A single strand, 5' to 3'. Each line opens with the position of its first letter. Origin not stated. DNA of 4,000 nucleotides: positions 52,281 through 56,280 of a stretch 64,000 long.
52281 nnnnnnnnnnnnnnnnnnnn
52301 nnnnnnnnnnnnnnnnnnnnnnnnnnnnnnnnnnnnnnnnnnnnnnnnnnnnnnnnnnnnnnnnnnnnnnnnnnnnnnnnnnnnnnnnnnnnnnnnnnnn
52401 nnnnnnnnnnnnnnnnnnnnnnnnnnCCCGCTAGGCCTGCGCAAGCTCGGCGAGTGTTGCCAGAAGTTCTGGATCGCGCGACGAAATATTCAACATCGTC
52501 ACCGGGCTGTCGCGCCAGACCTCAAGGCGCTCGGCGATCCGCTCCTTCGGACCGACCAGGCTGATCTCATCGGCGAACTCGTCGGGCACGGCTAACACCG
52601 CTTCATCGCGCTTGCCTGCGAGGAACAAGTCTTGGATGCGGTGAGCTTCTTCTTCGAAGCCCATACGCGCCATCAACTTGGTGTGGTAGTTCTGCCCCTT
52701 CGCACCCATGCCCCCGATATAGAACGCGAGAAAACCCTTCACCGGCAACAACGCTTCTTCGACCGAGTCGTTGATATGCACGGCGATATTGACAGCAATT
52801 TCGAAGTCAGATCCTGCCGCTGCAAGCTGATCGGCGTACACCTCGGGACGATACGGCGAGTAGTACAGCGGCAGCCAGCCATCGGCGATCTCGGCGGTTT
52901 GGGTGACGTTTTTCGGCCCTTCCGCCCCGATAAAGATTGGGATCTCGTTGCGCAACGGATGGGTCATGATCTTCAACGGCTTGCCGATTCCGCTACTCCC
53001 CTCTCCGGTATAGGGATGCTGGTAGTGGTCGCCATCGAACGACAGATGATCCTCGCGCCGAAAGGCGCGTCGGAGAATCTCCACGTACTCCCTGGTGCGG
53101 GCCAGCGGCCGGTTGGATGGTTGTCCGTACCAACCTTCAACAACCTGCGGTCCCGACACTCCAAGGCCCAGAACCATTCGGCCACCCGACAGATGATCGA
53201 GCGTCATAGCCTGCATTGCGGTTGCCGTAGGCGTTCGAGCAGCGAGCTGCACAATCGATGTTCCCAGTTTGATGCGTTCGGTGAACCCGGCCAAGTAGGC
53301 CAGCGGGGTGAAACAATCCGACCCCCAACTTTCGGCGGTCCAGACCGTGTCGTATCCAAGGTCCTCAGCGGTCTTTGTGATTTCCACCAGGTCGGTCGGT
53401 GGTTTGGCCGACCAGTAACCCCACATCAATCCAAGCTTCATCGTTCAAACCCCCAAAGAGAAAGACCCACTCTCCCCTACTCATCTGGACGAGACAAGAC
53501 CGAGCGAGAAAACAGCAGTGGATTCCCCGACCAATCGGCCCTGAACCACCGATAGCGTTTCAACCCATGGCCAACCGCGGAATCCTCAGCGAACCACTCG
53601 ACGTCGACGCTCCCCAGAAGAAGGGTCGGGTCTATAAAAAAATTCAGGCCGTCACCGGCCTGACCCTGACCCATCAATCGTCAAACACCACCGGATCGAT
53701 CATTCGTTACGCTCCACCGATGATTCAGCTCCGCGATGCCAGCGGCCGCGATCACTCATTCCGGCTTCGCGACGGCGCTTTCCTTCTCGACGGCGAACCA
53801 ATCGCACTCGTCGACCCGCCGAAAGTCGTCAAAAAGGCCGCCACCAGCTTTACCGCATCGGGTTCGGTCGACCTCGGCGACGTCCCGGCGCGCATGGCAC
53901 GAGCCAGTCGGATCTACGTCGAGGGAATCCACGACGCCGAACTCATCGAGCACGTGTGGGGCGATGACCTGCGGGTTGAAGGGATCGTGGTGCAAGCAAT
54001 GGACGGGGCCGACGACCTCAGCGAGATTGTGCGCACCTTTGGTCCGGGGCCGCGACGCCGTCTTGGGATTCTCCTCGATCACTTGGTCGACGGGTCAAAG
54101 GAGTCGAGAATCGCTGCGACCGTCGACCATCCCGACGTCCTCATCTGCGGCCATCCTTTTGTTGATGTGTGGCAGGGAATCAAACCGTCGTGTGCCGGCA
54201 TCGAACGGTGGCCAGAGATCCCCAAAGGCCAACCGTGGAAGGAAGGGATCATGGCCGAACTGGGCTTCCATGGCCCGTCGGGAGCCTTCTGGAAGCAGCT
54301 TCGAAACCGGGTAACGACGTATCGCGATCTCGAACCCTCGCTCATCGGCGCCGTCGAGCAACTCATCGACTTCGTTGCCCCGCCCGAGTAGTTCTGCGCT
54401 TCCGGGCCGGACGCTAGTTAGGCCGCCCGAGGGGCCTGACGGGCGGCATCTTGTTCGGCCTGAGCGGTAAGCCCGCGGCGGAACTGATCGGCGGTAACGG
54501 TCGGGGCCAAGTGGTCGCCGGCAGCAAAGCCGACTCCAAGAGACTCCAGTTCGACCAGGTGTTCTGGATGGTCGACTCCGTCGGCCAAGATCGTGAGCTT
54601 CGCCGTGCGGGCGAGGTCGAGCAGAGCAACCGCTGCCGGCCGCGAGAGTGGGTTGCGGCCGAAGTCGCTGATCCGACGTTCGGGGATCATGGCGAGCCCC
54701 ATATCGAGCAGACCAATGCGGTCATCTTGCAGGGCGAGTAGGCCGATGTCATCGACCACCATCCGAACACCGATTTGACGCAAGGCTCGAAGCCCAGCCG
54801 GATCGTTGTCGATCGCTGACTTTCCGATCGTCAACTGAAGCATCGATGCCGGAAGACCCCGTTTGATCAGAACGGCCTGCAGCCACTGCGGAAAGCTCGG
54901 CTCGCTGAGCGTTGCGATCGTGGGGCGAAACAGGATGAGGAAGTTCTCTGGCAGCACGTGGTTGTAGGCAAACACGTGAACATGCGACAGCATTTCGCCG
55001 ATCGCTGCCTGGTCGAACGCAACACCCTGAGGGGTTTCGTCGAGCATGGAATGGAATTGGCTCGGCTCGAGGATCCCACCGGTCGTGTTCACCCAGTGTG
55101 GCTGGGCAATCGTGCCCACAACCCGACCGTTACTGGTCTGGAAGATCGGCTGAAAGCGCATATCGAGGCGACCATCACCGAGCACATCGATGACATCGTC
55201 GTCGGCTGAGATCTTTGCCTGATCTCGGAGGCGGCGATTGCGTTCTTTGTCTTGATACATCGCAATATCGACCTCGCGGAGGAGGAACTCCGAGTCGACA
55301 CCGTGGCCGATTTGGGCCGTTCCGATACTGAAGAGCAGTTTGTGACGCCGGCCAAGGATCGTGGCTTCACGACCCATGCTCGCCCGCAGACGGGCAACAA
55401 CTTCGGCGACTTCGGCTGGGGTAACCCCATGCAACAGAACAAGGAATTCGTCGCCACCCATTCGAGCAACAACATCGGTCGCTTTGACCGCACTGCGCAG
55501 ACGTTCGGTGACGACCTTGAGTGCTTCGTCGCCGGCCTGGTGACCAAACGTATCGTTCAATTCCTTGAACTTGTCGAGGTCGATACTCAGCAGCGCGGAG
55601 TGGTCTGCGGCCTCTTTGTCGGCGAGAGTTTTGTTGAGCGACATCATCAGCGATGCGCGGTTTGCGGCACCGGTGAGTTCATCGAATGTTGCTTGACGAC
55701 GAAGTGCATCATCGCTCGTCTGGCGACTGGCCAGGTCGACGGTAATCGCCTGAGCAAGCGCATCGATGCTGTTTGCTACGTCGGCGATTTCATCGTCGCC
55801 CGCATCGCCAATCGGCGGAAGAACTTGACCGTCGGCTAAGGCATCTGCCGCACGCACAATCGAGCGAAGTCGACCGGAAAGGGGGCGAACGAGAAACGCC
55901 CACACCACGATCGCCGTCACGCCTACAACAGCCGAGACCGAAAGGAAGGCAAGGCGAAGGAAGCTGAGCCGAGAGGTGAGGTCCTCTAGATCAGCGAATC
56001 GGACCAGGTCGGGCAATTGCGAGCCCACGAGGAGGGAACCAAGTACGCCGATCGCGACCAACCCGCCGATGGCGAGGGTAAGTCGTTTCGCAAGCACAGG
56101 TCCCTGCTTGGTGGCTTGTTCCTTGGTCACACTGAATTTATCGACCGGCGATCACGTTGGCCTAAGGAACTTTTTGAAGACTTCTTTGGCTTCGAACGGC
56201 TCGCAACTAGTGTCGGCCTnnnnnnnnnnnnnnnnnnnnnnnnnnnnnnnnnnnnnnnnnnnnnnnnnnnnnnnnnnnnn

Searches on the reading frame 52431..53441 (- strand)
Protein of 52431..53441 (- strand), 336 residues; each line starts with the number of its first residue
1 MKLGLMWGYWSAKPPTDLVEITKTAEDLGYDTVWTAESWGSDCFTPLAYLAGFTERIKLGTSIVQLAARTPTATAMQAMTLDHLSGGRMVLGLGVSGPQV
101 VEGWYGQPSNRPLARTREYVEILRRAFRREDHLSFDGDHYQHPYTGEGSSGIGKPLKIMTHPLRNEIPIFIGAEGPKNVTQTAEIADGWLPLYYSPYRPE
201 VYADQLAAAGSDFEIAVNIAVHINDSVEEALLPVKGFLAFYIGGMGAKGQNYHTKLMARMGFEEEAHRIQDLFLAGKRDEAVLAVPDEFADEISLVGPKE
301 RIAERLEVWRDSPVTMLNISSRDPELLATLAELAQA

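Call 9: search_protein_families(library=pfam, proteins=[window:52431-53441:-], max_evalue=0.01)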
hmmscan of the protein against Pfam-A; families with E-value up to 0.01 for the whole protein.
window:52431-53441:- (336 aa): 1 family
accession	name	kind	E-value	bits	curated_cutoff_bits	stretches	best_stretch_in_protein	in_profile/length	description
PF00296.26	Bac_luciferase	-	3.4e-76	257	27.9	1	14-315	21-313/314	Luciferase-like monooxygenase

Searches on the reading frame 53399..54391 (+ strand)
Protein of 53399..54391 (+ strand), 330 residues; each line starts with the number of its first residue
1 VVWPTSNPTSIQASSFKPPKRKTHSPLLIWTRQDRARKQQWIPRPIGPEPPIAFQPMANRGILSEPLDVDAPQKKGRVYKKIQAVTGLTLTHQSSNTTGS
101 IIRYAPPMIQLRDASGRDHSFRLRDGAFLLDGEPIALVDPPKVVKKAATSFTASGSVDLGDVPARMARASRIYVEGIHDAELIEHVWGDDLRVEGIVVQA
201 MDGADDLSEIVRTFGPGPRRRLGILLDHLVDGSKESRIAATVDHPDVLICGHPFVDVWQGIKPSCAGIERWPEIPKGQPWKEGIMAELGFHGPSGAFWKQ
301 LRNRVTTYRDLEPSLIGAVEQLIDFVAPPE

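Call 9: search_protein_families(library=pfam, proteins=[window:53399-54391:+], max_evalue=0.01)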
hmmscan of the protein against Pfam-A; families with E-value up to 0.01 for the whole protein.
window:53399-54391:+ (330 aa): 2 families
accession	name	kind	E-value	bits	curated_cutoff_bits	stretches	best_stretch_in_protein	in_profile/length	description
PF11296.14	DUF3097_C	-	3.7e-71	238.6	27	1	170-327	1-158/159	DUF3097, C-terminal domain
PF22845.2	DUF3097_N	-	5.7e-09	36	28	1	82-140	2-61/61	DUF3097, N-terminal domain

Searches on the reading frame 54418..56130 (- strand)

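Call 9: search_protein_families(library=pfam, proteins=[window:54418-56130:-], max_evalue=0.01)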
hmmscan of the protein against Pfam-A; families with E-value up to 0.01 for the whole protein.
window:54418-56130:- (570 aa): 3 families
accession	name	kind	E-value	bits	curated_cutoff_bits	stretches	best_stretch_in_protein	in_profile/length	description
PF00990.26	GGDEF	-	1.1e-36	126.4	23.8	1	147-299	1-159/161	Diguanylate cyclase, GGDEF domain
PF00563.25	EAL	-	5e-28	98.5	31.3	1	318-543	9-235/236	EAL domain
PF00672.30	HAMP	-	8.6e-08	32.8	25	1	79-129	1-51/53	HAMP domain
